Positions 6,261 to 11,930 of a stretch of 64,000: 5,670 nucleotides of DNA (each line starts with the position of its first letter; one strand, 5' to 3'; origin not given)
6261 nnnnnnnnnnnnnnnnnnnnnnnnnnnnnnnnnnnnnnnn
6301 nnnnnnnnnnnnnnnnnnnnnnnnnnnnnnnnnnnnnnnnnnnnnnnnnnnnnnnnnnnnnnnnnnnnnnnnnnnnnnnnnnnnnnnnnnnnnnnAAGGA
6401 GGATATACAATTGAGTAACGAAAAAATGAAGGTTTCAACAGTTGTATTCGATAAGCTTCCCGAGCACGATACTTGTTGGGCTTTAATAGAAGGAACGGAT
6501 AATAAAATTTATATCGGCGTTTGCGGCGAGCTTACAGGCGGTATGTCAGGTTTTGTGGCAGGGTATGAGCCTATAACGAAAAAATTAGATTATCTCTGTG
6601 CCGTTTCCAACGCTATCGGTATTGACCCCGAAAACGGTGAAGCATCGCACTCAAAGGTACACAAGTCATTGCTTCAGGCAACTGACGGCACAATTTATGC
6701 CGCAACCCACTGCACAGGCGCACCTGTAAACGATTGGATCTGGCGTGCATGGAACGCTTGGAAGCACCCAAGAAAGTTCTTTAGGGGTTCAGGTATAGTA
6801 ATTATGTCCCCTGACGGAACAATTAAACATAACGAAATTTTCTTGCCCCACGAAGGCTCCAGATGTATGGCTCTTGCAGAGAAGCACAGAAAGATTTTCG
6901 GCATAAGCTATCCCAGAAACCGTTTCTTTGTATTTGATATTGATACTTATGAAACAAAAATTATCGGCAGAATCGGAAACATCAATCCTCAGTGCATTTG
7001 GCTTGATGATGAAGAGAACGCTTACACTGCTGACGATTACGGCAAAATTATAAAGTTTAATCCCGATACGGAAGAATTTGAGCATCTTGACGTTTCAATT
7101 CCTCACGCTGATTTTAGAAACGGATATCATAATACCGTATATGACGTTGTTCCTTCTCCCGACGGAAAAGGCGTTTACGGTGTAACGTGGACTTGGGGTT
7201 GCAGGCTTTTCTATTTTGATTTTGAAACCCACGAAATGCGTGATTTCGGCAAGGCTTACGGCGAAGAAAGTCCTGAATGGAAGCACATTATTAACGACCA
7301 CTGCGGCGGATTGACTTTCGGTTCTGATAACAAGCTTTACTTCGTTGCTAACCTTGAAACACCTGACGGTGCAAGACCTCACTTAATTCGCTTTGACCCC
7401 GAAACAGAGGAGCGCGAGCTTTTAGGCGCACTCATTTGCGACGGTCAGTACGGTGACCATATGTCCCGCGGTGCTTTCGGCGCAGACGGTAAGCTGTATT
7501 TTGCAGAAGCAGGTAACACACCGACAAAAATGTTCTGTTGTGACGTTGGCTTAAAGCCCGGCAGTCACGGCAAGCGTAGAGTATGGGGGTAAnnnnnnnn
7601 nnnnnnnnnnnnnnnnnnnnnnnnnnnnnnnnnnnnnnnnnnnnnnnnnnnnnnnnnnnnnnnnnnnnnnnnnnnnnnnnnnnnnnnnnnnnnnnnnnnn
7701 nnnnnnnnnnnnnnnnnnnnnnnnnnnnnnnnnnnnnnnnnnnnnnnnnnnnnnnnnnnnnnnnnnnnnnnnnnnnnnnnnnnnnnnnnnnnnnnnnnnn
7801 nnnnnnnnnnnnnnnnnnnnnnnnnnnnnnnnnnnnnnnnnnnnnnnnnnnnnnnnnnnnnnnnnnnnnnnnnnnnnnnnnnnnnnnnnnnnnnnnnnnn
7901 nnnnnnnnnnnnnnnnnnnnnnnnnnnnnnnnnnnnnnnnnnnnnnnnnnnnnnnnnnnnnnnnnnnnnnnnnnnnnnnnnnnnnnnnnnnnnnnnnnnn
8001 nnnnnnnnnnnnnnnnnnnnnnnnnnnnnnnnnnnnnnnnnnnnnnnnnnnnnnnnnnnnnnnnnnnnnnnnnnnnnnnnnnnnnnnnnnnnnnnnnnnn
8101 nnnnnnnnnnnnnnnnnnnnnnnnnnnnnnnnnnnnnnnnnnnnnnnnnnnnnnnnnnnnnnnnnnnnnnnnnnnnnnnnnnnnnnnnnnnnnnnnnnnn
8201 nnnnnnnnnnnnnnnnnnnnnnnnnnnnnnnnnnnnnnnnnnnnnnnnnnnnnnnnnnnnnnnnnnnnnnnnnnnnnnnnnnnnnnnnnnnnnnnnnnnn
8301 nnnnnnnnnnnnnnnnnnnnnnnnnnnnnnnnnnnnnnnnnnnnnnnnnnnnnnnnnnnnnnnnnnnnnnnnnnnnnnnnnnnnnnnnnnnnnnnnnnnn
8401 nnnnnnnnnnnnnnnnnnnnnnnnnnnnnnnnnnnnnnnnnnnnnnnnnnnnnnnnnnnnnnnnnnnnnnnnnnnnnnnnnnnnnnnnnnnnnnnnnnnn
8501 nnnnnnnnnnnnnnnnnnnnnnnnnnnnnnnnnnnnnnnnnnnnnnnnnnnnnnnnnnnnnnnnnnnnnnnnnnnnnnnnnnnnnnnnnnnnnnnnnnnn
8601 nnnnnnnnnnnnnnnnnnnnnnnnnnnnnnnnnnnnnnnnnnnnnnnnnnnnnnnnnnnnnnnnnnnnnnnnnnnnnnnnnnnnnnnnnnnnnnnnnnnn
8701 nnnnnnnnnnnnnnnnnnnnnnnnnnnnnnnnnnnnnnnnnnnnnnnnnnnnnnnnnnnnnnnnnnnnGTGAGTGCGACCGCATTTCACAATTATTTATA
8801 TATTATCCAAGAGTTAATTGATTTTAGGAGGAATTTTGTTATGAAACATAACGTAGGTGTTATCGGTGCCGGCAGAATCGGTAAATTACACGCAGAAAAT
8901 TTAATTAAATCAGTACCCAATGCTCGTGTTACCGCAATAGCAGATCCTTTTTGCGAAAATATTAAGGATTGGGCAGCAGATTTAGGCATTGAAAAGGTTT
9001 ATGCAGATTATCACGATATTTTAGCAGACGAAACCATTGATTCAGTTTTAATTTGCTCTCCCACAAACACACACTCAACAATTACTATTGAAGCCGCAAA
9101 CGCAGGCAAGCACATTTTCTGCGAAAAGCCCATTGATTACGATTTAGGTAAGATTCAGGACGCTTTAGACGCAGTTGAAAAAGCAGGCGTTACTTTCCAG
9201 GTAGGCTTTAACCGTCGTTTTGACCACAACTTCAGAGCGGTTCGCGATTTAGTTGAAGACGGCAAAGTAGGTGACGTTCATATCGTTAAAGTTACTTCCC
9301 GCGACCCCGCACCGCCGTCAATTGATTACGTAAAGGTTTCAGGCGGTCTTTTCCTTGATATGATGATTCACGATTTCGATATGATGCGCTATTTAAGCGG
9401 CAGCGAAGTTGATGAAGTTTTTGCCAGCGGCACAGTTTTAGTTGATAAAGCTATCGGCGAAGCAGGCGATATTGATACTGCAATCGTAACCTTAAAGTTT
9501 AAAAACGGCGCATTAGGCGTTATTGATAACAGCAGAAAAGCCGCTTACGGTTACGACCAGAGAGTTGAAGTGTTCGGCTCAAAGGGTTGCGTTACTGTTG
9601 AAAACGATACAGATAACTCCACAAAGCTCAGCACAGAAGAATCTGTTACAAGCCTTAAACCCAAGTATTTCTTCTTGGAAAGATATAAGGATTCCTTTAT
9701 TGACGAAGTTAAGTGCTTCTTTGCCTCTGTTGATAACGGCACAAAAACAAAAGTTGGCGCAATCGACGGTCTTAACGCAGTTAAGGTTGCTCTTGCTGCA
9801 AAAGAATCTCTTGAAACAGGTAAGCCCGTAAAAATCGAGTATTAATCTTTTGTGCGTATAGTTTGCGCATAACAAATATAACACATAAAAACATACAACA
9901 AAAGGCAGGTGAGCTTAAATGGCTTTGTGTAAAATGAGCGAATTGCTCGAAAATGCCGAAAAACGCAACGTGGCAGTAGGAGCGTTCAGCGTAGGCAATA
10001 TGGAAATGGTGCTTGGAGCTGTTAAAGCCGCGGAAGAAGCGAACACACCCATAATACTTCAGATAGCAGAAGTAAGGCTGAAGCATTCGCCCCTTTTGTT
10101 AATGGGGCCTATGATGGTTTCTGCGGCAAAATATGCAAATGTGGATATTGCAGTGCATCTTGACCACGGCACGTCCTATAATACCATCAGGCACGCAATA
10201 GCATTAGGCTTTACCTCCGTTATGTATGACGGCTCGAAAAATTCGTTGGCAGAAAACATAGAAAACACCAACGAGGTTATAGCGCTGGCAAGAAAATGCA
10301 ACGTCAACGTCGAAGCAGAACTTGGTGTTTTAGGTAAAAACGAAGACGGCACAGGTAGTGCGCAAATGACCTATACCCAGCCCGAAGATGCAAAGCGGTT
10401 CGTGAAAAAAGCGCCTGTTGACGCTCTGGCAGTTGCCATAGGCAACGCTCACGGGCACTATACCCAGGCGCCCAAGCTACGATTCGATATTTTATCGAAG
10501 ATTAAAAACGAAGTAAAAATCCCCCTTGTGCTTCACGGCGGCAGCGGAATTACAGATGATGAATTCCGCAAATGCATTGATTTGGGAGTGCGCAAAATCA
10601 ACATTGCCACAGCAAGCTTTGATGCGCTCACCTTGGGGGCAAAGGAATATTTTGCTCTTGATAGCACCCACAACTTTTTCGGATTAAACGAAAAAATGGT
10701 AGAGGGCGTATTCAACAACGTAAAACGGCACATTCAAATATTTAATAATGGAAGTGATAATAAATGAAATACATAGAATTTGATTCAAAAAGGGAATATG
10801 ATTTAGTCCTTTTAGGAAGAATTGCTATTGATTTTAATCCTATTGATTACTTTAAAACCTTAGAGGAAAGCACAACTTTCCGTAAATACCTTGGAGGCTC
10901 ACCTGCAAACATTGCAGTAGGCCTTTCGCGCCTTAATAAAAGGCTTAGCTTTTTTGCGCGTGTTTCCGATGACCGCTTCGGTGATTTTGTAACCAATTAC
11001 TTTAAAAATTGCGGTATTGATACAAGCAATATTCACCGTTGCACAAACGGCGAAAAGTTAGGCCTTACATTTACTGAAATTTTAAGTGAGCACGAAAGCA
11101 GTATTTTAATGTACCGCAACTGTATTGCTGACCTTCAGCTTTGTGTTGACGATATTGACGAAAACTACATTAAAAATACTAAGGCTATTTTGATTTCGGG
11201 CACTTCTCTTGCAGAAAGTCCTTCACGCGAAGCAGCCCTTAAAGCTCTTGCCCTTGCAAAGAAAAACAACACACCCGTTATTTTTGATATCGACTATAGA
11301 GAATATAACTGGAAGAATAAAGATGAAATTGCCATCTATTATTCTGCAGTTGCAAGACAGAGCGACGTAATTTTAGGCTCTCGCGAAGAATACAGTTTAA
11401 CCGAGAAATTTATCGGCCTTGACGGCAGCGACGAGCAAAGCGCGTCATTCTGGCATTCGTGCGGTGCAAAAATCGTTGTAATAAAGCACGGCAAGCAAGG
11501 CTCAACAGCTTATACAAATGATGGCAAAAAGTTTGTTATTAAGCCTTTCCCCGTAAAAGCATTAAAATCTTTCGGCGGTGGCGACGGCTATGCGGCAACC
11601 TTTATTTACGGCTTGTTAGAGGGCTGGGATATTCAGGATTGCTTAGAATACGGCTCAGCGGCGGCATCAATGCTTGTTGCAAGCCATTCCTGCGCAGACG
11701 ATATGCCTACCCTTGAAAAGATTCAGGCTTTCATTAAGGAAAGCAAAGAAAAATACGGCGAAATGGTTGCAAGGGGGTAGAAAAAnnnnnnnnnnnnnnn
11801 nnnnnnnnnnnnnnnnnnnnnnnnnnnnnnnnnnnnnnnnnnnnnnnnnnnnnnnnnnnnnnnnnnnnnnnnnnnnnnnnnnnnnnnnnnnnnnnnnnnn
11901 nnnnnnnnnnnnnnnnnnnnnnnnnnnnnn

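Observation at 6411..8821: Two uncharacterised beta-propeller paralogues embedded in the myo-inositol catabolic operon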

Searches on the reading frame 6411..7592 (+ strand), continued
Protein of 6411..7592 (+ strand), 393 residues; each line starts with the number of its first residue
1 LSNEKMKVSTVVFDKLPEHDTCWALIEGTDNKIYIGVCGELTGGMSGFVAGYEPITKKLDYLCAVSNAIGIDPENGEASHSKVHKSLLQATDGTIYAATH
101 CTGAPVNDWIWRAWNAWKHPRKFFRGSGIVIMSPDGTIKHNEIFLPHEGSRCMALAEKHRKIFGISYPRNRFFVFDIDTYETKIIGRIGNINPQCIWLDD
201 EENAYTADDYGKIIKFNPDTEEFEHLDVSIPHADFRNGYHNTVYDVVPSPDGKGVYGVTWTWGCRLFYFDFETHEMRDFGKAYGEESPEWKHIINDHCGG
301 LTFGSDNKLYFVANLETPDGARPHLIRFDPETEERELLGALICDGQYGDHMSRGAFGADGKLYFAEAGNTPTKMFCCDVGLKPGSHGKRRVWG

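Call 73: list_cluster_members(proteins=[P0197, P0204, P0205, P0206, P0214, P0223, P0275, P0288, P0210, P0260])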
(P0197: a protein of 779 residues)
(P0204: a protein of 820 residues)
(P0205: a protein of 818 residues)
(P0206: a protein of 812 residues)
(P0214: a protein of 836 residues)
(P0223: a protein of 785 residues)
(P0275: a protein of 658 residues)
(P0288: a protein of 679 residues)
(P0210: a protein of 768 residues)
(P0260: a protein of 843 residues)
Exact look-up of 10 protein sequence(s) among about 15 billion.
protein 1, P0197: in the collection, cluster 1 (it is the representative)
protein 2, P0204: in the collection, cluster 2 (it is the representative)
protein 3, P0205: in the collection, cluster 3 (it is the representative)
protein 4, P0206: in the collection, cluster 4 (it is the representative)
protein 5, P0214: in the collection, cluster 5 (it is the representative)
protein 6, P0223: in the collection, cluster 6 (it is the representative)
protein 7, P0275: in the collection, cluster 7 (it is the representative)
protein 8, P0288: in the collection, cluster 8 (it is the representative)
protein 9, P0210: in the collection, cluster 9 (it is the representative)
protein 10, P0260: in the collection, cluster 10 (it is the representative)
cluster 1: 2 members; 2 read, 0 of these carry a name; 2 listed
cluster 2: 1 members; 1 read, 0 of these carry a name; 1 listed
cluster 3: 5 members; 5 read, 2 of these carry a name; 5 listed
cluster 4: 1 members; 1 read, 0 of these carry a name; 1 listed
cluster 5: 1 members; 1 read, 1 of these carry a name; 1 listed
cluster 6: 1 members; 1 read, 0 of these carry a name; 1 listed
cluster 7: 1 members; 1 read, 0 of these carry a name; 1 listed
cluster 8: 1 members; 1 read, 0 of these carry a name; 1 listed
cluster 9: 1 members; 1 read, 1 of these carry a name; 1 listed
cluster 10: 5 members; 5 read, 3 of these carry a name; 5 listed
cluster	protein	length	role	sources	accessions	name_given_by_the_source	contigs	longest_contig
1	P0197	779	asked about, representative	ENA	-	-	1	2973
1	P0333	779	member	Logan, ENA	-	-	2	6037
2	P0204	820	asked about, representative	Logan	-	-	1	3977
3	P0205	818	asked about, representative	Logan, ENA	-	-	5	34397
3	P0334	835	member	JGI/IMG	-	outer membrane protein assembly factor BamB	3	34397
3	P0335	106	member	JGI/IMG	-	hypothetical protein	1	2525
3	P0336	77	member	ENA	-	-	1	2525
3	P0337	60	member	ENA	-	-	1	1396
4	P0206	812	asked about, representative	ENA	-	-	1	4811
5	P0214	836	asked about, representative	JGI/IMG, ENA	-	outer membrane protein assembly factor BamB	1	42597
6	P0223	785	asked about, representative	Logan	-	-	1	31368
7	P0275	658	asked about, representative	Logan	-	-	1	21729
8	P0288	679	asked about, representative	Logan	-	-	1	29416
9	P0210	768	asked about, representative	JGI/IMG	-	hypothetical protein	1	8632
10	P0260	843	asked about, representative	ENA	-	-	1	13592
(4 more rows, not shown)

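Call 75: find_encoding_contigs(protein=P0214, flank=10000, max_places=1)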
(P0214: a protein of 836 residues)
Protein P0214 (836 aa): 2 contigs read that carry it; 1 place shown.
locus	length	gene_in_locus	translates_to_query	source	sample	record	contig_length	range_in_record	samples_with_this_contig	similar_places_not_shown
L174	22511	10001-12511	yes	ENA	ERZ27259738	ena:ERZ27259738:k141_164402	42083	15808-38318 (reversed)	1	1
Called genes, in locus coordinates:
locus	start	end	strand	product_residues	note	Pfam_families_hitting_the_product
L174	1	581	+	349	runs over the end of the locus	PF22649:Cgl0159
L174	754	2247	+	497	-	PF00474:SSF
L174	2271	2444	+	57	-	-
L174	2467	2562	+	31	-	-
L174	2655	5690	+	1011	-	PF13620:CarboxypepD_reg, PF13715:CarbopepD_reg_2, PF07715:Plug, PF00593:TonB_dep_Rec_b-barrel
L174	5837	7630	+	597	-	PF18962:Por_Secre_tail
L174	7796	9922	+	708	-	-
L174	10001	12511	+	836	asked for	-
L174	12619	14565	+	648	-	PF03648:Glyco_hydro_67N, PF16126:DUF4838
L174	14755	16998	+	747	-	PF08532:Glyco_hydro_42M (faint)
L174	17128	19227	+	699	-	-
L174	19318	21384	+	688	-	-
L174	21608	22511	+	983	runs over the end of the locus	PF13620:CarboxypepD_reg, PF13715:CarbopepD_reg_2, PF07715:Plug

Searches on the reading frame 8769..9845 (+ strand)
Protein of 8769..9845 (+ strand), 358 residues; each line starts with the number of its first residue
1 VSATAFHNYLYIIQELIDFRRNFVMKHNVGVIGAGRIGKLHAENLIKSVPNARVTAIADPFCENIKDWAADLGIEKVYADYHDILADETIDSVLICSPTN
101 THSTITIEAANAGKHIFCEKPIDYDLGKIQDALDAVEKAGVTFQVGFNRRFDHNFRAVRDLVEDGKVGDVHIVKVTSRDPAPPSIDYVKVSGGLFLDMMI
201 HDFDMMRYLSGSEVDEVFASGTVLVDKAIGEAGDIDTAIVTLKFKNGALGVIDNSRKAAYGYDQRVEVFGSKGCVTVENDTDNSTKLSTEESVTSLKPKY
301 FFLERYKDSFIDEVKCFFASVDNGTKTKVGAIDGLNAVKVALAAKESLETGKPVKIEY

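Call 5: search_protein_families(library=pfam, proteins=[window:8769-9845:+], max_evalue=0.01)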
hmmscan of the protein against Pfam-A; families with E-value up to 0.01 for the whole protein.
window:8769-9845:+ (358 aa): 3 families
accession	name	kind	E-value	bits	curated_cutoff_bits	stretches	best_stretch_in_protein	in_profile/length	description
PF22725.1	GFO_IDH_MocA_C3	-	5.8e-32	110.7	27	1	155-275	1-123/124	GFO/IDH/MocA C-terminal domain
PF01408.29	GFO_IDH_MocA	-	1.5e-29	103.5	24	1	28-147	2-120/120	Oxidoreductase family, NAD-binding Rossmann fold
PF02894.22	GFO_IDH_MocA_C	-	2.1e-26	93.5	22.9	1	159-356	1-218/218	Oxidoreductase family, C-terminal alpha/beta domain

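Call 6: search_protein_families(library=ncbifam, proteins=[window:8769-9845:+], max_evalue=0.01)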
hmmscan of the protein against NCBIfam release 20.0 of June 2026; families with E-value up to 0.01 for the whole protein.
window:8769-9845:+ (358 aa): 12 families
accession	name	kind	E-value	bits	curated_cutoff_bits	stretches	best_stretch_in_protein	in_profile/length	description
TIGR04380.1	myo_inos_iolG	equivalog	6.5e-145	482.1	355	1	27-355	2-330/330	inositol 2-dehydrogenase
NF040723.1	UDP-GlcNAcDh_Arch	equivalog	3e-42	145.2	450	1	28-348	2-301/302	UDP-N-acetylglucosamine 3-dehydrogenase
NF052679.1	InsChiInosDhIolG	equivalog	2.2e-39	135.5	540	1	25-357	1-328/343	bifunctional inositol 2-dehydrogenase/D-chiro-inositol 1-dehydrogenase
NF052479.1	LevoglcsnDh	equivalog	1.4e-30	106.3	650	1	26-232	3-223/386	levoglucosan dehydrogenase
NF041392.1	XylDh_Gfo6_Halo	equivalog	1.3e-22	80.1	350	1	32-356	22-350/350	D-xylose 1-dehydrogenase Gfo6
NF008607.0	PRK11579.1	subfamily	4e-18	65.5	330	1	28-173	6-148/346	oxidoreductase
NF058563.1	BT_2159_fam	equivalog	1.7e-17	63.5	650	1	28-221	2-194/350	disaccharide 3-dehydrogenase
NF058561.1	BT_2158_fam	equivalog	9.8e-13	47.5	750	1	27-179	36-186/487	glycoside 3-dehydrogenase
NF007574.0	PRK10206.1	equivalog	7.5e-12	44.9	352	1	78-177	54-151/345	oxidoreductase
NF009830.0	PRK13304.1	equivalog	0.00057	19.4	267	1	28-116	3-88/265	aspartate dehydrogenase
NF009825.0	PRK13302.1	equivalog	0.00085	18.9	253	1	27-117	7-95/271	aspartate dehydrogenase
TIGR01327.1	PGDH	equivalog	0.0046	15.8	454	1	24-105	136-209/525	phosphoglycerate dehydrogenase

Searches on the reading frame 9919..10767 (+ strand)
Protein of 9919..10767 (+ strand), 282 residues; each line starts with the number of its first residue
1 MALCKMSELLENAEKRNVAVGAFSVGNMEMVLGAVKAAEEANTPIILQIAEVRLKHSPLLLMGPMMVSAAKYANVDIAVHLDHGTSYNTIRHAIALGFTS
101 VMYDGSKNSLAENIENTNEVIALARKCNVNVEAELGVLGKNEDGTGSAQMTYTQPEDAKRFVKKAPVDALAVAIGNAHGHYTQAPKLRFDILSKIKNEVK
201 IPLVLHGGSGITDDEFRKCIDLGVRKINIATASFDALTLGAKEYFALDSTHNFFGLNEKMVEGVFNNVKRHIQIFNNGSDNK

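Call 5: search_protein_families(library=pfam, proteins=[window:9919-10767:+], max_evalue=0.01)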
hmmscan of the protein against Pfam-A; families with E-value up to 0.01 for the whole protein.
window:9919-10767:+ (282 aa): 3 families
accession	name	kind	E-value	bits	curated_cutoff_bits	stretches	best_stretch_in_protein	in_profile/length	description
PF01116.26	F_bP_aldolase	-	2.2e-90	303.4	25.5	1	5-277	2-274/277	Fructose-bisphosphate aldolase class-II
PF02581.23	TMP-TENI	-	0.0034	17.2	27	0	183-229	132-176/180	Thiamine monophosphate synthase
PF00977.27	His_biosynth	-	0.005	16.7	23.6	0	187-237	60-109/228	Histidine biosynthesis protein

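Call 6: search_protein_families(library=ncbifam, proteins=[window:9919-10767:+], max_evalue=0.01)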
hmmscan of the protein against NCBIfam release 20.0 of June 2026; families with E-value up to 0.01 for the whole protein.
window:9919-10767:+ (282 aa): 25 families
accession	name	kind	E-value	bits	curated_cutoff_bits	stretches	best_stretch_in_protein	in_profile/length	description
NF005288.0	PRK06806.1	equivalog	9.7e-122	405.6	396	1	1-277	1-277/281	class II fructose-bisphosphate aldolase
NF009497.0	PRK12857.1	equivalog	1.3e-76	257.5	423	1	1-246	1-248/284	class II fructose-1,6-bisphosphate aldolase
TIGR01859.1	fruc_bis_ald_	equivalog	1.9e-74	250.9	343.05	1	4-275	2-276/282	class II fructose-1,6-bisphosphate aldolase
TIGR00167.1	cbbA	subfamily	3.8e-73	246.4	215.6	1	1-276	1-285/290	ketose-bisphosphate aldolase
NF005284.0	PRK06801.1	equivalog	7.1e-70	235.6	406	1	1-277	1-282/286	ketose 1,6-bisphosphate aldolase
NF009374.0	PRK12737.1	subfamily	3.4e-68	229.7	383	1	2-249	2-251/284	tagatose-bisphosphate aldolase subunit GatY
NF006626.0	PRK09195.1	subfamily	1.8e-67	227.4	384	1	1-248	1-250/284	tagatose-bisphosphate aldolase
NF006042.0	PRK08185.1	subfamily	8.9e-67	225.4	405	1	3-233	2-235/287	hypothetical protein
NF005943.0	PRK07998.1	equivalog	1.4e-62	211.8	364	1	1-279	1-279/283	class II aldolase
TIGR01858.1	tag_bisphos_ald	equivalog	2.1e-61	207.5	443.55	1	7-249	5-249/282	tagatose bisphosphate family class II aldolase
NF005823.0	PRK07709.1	equivalog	6.6e-53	180.3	545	1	1-248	1-251/285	class II fructose-bisphosphate aldolase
NF006376.0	PRK08610.1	equivalog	3.8e-52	177.8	527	1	1-233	1-236/286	class II fructose-bisphosphate aldolase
NF009375.0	PRK12738.1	equivalog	2.4e-49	168.1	542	1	4-250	4-252/286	tagatose-bisphosphate aldolase subunit KbaY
NF005481.0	PRK07084.1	equivalog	5.9e-49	167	511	1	2-223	11-243/324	class II fructose-bisphosphate aldolase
NF004493.0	PRK05835.1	equivalog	3.3e-48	164.5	558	1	3-221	2-225/307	class II fructose-bisphosphate aldolase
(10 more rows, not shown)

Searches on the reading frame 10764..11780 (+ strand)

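Call 5: search_protein_families(library=pfam, proteins=[window:10764-11780:+], max_evalue=0.01)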
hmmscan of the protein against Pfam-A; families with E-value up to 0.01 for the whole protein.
window:10764-11780:+ (338 aa): 1 family
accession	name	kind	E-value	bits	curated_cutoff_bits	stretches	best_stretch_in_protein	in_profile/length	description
PF00294.29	PfkB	-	1.5e-52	179.2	25.8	1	14-316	4-301/302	pfkB family carbohydrate kinase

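Call 6: search_protein_families(library=ncbifam, proteins=[window:10764-11780:+], max_evalue=0.01)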
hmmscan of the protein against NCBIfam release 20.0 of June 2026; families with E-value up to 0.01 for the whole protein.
window:10764-11780:+ (338 aa): 22 families
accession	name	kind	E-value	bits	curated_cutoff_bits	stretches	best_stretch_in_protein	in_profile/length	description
TIGR04382.1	myo_inos_iolC_N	equivalog_domain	2.8e-115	384.9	300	1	12-324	2-309/309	5-dehydro-2-deoxygluconokinase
NF047869.1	myo_kin_aldol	exception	3.7e-49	167.6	600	1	6-329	1-336/586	bifunctional 5-dehydro-2-deoxygluconokinase/5-dehydro-2-deoxyphosphogluconate aldolase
NF040938.1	KDG_KDGal_kin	equivalog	4e-41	141.1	400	1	14-326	1-305/305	bifunctional 2-dehydro-3-deoxygluconokinase/2-dehydro-3-deoxygalactonokinase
NF006957.1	PRK09434.1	equivalog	2e-29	103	450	1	34-292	17-268/302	fructokinase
NF041633.1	trifunc_aldol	exception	6.8e-27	94.1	700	2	9-209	239-438/580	KHG/KDPG aldolase/sugar kinase fusion protein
TIGR02152.1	D_ribokin_bact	equivalog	1.2e-26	93.7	299.65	1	36-321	27-297/298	ribokinase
NF008353.0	PRK11142.1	equivalog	1.4e-26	93.8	341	1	14-327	5-306/307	ribokinase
NF041332.1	KDG_KDGal_kin_Halo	equivalog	3.8e-26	92.3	440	1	13-303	3-290/320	bifunctional 2-dehydro-3-deoxygluconokinase/2-dehydro-3-deoxygalactonokinase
NF049991.1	TagKinase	equivalog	2.1e-24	85.9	420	1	39-329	36-320/321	tagatose kinase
NF053626.1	RibKinHalex1628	equivalog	1.5e-22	80.4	330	1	43-326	37-293/293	ATP-dependent ribose-1-phosphate kinase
NF041134.1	R1P_kin_Thcocales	equivalog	6.6e-21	75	500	1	40-323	30-281/291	ADP-dependent ribose-1-phosphate kinase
NF007321.0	PRK09813.1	equivalog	3.5e-19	69.3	247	2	232-308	183-258/261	fructoselysine 6-kinase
NF052444.1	DhDoxglucKinKdgK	equivalog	3.2e-18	66.2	400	1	36-306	17-291/303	2-dehydro-3-deoxygluconokinase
TIGR03168.1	1-PFK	subfamily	1.9e-12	46.7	216.4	1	231-323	209-298/305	hexose kinase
TIGR03828.1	pfkB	equivalog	2.8e-12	46.3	292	1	231-324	209-299/305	1-phosphofructokinase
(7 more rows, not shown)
